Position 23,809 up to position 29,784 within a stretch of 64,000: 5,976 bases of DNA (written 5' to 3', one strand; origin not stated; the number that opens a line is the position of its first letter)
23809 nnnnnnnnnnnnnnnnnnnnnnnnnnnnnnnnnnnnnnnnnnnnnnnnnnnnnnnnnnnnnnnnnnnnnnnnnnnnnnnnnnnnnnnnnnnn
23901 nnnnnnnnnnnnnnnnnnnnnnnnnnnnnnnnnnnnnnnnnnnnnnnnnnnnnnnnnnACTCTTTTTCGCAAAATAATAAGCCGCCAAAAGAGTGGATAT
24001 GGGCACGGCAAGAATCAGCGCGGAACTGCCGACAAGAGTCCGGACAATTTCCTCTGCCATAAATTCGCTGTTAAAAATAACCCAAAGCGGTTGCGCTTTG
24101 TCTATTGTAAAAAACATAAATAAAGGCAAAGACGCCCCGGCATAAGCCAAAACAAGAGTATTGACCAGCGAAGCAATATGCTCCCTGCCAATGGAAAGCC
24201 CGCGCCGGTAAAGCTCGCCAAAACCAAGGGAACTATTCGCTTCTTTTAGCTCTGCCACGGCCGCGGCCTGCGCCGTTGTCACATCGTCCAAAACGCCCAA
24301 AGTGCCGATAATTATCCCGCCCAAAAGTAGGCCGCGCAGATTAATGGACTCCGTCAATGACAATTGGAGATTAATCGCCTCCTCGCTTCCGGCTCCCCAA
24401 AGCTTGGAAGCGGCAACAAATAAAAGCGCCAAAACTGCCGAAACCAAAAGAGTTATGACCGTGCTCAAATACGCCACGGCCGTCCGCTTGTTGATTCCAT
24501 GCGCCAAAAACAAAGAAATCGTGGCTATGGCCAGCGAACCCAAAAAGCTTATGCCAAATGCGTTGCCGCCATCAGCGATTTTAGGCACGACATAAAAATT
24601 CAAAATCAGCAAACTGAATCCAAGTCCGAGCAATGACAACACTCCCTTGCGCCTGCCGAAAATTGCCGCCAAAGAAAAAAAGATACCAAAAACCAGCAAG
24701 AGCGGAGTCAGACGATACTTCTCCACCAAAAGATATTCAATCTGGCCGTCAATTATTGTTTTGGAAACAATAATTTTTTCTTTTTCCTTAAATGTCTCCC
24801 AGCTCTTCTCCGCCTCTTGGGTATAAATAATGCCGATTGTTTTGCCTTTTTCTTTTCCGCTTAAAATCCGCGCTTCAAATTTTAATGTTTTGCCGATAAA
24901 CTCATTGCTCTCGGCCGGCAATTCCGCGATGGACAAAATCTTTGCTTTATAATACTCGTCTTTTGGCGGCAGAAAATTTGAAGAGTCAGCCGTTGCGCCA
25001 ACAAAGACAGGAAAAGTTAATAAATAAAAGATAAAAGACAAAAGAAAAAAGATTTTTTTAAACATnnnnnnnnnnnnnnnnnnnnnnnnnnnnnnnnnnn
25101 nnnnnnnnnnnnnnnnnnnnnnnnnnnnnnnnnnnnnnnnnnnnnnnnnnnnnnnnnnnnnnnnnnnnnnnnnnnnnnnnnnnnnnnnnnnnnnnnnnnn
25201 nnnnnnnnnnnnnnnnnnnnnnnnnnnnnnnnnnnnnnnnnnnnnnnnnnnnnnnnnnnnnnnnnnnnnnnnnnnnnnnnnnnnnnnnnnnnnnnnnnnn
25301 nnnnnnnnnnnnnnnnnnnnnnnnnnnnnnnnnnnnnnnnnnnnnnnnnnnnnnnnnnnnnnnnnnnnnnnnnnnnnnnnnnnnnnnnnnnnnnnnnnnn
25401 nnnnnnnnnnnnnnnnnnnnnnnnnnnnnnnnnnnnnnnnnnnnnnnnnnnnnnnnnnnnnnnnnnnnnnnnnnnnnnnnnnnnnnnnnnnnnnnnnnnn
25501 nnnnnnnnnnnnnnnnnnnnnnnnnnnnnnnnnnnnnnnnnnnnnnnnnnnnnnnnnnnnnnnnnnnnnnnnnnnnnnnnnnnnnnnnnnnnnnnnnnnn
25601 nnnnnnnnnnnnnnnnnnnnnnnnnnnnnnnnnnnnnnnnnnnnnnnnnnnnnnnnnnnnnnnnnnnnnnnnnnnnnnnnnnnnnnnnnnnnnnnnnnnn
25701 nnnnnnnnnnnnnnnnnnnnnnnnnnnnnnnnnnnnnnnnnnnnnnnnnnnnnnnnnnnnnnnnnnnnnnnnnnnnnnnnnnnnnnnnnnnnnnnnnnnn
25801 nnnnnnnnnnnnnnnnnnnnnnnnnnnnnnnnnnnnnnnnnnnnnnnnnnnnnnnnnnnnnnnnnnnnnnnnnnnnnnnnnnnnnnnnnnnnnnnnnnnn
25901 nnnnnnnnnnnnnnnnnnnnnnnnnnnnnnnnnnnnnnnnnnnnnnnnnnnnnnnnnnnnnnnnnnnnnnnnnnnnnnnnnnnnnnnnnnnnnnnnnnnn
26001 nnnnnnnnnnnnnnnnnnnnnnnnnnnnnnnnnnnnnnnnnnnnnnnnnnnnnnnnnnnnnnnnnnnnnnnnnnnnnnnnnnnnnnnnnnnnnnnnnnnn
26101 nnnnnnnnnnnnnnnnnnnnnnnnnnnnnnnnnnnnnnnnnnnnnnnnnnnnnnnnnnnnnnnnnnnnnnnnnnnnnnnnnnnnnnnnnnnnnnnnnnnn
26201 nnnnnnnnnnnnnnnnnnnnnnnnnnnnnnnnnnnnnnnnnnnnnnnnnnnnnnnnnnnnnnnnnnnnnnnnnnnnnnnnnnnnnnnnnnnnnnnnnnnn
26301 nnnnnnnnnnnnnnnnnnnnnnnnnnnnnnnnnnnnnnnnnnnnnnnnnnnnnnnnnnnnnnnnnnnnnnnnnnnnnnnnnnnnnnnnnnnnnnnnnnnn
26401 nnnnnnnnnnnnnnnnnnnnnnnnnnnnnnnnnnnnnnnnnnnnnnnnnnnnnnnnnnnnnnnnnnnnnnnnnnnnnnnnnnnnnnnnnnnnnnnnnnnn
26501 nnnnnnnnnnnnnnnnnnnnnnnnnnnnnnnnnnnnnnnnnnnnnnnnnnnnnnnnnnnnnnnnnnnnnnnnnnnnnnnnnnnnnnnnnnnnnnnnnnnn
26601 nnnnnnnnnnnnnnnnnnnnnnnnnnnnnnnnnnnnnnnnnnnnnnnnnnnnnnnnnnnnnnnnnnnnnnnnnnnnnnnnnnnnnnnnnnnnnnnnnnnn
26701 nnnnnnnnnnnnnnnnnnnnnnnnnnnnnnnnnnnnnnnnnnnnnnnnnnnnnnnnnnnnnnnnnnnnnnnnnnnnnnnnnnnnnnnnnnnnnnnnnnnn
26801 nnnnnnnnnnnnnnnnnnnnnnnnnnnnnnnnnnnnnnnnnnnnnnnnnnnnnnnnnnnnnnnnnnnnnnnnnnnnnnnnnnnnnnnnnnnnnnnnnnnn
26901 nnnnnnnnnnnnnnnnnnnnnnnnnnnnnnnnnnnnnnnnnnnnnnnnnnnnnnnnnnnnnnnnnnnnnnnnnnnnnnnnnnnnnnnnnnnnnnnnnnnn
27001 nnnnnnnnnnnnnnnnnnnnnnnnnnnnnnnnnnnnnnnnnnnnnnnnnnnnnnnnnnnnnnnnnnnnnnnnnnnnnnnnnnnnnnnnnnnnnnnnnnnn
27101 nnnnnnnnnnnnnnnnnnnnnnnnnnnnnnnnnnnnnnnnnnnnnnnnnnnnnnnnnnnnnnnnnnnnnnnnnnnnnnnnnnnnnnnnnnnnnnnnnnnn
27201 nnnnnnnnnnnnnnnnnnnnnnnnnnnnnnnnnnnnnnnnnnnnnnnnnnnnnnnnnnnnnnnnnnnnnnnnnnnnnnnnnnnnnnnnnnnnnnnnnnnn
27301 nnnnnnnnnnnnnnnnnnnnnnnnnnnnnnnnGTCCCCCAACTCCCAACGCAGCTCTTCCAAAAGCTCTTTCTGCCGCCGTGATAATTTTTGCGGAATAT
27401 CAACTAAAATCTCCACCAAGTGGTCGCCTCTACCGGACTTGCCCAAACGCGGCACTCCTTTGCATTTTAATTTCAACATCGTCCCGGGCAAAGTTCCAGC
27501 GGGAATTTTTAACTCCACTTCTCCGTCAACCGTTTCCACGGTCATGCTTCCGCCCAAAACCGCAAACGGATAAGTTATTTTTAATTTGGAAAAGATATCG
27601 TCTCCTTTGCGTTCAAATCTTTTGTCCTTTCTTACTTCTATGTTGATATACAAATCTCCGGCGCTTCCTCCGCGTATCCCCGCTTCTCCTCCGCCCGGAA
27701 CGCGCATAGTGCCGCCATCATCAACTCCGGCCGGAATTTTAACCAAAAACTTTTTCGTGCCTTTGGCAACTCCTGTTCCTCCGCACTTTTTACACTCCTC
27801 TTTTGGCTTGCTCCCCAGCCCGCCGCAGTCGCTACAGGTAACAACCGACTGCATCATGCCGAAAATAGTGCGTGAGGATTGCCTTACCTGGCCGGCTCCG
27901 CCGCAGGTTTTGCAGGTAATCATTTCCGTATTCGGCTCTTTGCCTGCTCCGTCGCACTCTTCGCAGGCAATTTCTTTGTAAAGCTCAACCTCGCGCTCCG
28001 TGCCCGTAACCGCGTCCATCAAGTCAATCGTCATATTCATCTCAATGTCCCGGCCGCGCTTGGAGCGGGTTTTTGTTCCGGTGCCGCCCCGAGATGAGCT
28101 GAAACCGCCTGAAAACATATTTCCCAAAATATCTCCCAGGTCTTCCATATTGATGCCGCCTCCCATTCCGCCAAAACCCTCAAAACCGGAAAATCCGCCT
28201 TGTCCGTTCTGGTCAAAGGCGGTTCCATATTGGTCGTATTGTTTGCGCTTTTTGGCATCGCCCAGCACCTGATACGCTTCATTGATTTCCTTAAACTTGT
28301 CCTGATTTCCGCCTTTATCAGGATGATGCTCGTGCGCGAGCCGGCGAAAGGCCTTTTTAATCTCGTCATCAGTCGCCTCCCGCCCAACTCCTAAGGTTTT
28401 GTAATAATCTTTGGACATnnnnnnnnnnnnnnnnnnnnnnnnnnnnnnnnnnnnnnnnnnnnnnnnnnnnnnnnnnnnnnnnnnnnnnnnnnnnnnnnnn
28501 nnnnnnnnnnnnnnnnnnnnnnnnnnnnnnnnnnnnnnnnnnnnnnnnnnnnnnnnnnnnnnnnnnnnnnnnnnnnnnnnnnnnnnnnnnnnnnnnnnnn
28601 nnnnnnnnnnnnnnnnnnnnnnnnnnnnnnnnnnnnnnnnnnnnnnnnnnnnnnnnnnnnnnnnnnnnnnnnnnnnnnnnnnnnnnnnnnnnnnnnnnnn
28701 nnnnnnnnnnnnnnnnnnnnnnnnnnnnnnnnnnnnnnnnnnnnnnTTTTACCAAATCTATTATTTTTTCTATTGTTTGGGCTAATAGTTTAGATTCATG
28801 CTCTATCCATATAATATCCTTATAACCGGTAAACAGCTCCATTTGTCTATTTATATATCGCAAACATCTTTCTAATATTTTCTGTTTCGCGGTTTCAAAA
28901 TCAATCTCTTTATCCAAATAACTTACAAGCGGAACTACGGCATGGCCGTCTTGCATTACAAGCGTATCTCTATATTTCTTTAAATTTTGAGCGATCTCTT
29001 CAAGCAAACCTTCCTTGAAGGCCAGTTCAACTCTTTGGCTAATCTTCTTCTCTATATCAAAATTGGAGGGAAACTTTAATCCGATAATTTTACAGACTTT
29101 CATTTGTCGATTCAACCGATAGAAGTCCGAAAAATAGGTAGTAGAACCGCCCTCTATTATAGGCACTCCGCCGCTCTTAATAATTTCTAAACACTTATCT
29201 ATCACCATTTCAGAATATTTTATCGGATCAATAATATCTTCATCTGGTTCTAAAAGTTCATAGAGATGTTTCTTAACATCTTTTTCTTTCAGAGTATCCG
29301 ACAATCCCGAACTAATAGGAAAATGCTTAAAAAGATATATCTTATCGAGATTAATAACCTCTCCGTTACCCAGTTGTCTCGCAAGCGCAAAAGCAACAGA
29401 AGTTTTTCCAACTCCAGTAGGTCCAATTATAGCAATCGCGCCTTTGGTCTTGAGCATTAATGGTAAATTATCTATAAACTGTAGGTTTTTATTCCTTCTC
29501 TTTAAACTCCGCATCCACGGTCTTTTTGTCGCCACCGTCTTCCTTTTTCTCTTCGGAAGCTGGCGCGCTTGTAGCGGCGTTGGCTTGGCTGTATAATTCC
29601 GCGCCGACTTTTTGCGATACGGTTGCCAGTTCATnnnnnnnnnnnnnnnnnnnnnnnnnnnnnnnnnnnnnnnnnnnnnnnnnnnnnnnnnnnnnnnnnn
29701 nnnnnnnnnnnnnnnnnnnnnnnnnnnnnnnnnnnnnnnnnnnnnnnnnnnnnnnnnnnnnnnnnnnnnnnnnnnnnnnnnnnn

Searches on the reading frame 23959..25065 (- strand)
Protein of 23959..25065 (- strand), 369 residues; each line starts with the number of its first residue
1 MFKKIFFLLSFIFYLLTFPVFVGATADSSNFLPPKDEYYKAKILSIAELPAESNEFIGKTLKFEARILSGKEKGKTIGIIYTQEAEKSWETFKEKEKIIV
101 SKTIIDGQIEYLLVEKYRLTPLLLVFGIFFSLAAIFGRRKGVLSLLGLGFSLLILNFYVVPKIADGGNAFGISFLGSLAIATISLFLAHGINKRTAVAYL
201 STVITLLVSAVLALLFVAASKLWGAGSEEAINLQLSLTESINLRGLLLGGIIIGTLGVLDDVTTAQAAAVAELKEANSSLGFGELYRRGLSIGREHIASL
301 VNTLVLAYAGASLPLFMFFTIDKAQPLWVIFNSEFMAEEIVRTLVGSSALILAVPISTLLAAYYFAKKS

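Call 87: search_protein_families(library=pfam, proteins=[window:23959-25065:-], max_evalue=0.001)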
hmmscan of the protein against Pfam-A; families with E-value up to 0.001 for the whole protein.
window:23959-25065:- (369 aa): 1 family
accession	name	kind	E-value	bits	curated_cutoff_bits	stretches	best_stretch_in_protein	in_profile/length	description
PF07907.16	YibE_F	-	1.9e-66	224.5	27.2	1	122-362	1-240/241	YibE/F-like protein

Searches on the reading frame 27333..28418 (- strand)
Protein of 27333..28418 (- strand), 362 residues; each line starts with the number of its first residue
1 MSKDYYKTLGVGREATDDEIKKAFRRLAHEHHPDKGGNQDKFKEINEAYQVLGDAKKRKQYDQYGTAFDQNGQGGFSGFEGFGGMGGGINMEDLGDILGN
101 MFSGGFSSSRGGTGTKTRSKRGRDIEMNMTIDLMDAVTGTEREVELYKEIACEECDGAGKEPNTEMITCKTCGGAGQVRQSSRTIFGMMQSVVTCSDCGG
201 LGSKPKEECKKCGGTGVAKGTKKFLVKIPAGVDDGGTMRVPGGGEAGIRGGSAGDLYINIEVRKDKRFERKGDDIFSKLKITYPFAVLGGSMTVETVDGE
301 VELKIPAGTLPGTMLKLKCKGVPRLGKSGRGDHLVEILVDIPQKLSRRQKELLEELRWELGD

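Call 87: search_protein_families(library=pfam, proteins=[window:27333-28418:-], max_evalue=0.001)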
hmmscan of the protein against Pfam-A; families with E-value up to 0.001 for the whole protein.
window:27333-28418:- (362 aa): 3 families
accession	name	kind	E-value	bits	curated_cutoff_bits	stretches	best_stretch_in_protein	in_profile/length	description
PF01556.23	DnaJ_C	-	6.3e-44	150.1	26.6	1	125-342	1-152/152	DnaJ C terminal domain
PF00226.36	DnaJ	-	1.2e-23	83.4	27.8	1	4-62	1-63/63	DnaJ domain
PF00684.25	DnaJ_CXXCXGXG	-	1.3e-14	54.7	32.7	1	152-216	1-65/65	DnaJ central domain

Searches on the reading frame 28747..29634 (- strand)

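Call 87: search_protein_families(library=pfam, proteins=[window:28747-29634:-], max_evalue=0.001)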
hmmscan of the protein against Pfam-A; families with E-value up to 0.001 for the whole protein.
window:28747-29634:- (296 aa): 8 families
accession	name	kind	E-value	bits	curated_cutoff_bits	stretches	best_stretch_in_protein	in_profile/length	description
PF01715.23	IPPT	-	7.1e-16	59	23.6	2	183-268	155-240/243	IPP transferase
PF01745.22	IPT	-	3e-09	37.1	20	1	68-222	5-164/233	Isopentenyl transferase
PF13401.12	AAA_22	-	0.00013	22.7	27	0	63-101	4-41/130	AAA domain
PF20720.3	nSTAND3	-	0.00015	21.9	27.2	1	60-99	13-54/155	Novel STAND NTPase 3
PF02224.24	Cytidylate_kin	-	0.00018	21.7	26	0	67-100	1-33/211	Cytidylate kinase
PF13238.12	AAA_18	-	0.00019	22.3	29.4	1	67-173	1-90/128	AAA domain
PF01695.23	IstB_IS21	-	0.00022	21.3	24.1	1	61-143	89-167/238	IstB-like ATP binding protein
PF13173.12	AAA_14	-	0.00087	19.7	27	0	65-168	3-102/129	AAA domain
